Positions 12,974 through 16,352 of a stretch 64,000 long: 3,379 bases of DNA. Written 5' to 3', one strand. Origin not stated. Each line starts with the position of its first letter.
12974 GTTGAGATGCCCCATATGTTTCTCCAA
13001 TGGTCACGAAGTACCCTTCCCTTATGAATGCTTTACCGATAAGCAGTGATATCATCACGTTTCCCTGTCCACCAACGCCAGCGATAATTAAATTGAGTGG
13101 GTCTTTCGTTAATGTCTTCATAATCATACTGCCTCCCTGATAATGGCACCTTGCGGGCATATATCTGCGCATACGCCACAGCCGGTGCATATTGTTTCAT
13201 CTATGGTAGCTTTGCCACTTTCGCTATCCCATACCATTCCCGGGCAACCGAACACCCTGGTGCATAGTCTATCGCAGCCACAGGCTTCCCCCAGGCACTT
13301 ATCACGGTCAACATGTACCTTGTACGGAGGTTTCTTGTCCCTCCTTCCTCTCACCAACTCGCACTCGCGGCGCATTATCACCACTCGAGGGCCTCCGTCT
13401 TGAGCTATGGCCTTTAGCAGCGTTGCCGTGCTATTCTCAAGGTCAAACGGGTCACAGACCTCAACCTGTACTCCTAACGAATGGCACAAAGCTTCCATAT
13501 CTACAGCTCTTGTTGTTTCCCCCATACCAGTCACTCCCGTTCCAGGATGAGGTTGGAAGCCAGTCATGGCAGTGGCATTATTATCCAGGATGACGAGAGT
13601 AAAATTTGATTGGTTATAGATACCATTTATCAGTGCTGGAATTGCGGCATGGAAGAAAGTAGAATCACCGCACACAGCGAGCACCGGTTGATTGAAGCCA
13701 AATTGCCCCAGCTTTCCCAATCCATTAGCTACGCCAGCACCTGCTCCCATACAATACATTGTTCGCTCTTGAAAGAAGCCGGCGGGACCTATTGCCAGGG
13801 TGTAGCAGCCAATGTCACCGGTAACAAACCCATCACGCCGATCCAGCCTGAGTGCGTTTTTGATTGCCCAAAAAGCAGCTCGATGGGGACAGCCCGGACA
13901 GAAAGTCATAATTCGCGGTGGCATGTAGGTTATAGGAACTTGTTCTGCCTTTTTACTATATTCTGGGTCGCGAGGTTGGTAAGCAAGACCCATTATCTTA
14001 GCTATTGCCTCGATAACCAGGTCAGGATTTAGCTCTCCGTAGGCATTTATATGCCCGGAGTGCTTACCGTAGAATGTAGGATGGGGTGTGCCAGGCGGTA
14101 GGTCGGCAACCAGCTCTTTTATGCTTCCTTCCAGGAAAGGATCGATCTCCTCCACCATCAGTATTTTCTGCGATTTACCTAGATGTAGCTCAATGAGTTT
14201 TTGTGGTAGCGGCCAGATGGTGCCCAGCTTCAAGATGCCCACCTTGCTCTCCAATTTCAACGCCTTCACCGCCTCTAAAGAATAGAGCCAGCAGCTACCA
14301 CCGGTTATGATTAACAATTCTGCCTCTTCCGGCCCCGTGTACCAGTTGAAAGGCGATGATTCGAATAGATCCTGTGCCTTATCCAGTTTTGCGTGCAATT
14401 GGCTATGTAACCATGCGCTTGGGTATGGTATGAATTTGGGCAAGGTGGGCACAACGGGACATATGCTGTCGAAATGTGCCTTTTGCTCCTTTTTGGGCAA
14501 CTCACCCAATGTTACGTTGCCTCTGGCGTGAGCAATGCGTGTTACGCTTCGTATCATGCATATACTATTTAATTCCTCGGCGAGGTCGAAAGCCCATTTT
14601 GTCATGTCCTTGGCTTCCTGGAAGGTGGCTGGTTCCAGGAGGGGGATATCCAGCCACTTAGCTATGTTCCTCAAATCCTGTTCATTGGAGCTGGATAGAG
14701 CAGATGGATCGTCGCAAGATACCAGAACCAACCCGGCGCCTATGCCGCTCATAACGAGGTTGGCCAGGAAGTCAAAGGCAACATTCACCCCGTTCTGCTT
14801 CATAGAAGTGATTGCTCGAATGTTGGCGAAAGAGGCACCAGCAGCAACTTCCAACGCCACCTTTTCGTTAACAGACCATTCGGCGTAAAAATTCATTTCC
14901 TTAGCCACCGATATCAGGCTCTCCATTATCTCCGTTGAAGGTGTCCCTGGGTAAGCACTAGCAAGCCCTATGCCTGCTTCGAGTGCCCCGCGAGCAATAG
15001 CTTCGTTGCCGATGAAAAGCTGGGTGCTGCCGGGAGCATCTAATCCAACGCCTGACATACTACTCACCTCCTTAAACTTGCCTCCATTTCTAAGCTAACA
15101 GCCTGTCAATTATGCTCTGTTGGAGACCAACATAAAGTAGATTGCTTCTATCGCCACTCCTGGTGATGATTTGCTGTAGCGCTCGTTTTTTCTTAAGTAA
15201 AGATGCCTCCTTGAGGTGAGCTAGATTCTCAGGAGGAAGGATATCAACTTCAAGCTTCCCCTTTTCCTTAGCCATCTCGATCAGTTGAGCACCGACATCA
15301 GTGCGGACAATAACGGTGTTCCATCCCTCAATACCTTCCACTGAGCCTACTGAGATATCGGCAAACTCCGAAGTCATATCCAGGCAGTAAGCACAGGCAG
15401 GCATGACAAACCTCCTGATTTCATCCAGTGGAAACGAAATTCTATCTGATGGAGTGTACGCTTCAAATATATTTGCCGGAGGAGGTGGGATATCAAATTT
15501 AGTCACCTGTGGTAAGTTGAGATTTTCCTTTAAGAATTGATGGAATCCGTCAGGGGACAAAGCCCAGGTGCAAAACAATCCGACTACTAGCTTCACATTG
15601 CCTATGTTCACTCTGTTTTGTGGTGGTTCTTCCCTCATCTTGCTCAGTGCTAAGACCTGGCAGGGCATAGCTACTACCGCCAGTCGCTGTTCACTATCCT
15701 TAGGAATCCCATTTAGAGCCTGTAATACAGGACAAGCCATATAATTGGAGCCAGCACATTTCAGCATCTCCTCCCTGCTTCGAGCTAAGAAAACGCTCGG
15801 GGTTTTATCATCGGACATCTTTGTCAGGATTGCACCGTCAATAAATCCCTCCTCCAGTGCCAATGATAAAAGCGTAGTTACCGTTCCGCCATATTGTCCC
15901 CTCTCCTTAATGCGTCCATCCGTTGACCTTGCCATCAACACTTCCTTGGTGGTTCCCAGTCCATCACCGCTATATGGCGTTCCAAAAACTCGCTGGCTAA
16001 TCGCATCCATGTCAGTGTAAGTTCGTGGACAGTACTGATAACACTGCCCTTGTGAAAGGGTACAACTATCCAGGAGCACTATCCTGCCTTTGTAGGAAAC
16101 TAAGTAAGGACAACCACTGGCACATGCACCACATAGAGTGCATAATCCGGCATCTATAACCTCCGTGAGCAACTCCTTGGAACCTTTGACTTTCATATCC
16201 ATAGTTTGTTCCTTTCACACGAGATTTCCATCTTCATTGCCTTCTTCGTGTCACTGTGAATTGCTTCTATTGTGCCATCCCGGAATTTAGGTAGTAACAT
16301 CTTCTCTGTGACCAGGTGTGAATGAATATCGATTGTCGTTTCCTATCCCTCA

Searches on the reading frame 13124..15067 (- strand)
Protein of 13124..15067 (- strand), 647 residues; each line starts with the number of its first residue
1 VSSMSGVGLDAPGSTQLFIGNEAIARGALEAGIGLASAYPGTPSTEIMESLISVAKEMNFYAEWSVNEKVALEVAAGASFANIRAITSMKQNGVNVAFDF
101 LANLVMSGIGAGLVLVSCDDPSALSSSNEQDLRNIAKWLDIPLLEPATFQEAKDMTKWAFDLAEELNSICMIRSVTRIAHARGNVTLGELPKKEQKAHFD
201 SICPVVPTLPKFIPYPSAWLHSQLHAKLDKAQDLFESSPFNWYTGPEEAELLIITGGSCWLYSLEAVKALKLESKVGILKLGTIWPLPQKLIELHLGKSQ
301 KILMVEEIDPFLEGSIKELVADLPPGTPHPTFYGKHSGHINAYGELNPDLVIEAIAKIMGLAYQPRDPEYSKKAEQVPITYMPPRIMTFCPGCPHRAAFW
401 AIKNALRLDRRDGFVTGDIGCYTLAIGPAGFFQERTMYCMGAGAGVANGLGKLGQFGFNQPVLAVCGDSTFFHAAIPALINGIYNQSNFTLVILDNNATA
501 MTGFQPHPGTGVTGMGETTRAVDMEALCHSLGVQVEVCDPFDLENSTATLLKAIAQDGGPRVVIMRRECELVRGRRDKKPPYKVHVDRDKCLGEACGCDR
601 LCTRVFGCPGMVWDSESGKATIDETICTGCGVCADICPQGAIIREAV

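Call 46: search_protein_families(library=pfam, proteins=[window:13124-15067:-], max_evalue=0.00001)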
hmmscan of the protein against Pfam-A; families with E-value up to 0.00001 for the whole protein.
window:13124-15067:- (647 aa): 4 families
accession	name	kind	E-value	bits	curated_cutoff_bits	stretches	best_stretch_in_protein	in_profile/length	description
PF02775.26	TPP_enzyme_C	-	4.3e-20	72.5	21.9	1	418-563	1-149/151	Thiamine pyrophosphate enzyme, C-terminal TPP binding domain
PF01855.24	POR_N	-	6.1e-11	42.9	27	1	27-189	2-169/231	Pyruvate flavodoxin/ferredoxin oxidoreductase, thiamine diP-bdg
PF00037.32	Fer4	-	3.6e-07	30.2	21.1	1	621-642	2-23/24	4Fe-4S binding domain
PF02780.25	Transketolase_C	-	5.9e-06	26.6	25.9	0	247-307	8-69/124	Transketolase, C-terminal domain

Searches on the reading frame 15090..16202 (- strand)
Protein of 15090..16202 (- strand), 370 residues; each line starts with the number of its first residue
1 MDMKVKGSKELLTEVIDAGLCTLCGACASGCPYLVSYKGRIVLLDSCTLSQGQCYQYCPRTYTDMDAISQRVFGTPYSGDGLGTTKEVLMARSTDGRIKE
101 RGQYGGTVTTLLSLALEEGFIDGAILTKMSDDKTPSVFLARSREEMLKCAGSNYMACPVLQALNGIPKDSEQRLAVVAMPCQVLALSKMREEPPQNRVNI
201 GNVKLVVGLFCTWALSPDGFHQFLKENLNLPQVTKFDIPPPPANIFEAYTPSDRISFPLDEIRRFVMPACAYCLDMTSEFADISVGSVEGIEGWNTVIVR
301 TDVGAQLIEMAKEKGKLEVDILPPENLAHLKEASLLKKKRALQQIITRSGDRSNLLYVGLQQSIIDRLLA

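Call 46: search_protein_families(library=pfam, proteins=[window:15090-16202:-], max_evalue=0.00001)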
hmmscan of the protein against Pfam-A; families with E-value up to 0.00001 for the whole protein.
window:15090-16202:- (370 aa): 2 families
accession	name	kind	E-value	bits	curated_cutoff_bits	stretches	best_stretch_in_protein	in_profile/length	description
PF04432.18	FrhB_FdhB_C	-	1.8e-35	122.5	23.3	1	172-320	2-145/150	Coenzyme F420 hydrogenase/dehydrogenase, beta subunit C terminus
PF04422.18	FrhB_FdhB_N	-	3.6e-21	75.5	22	1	89-163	2-77/78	Coenzyme F420 hydrogenase/dehydrogenase, beta subunit N-term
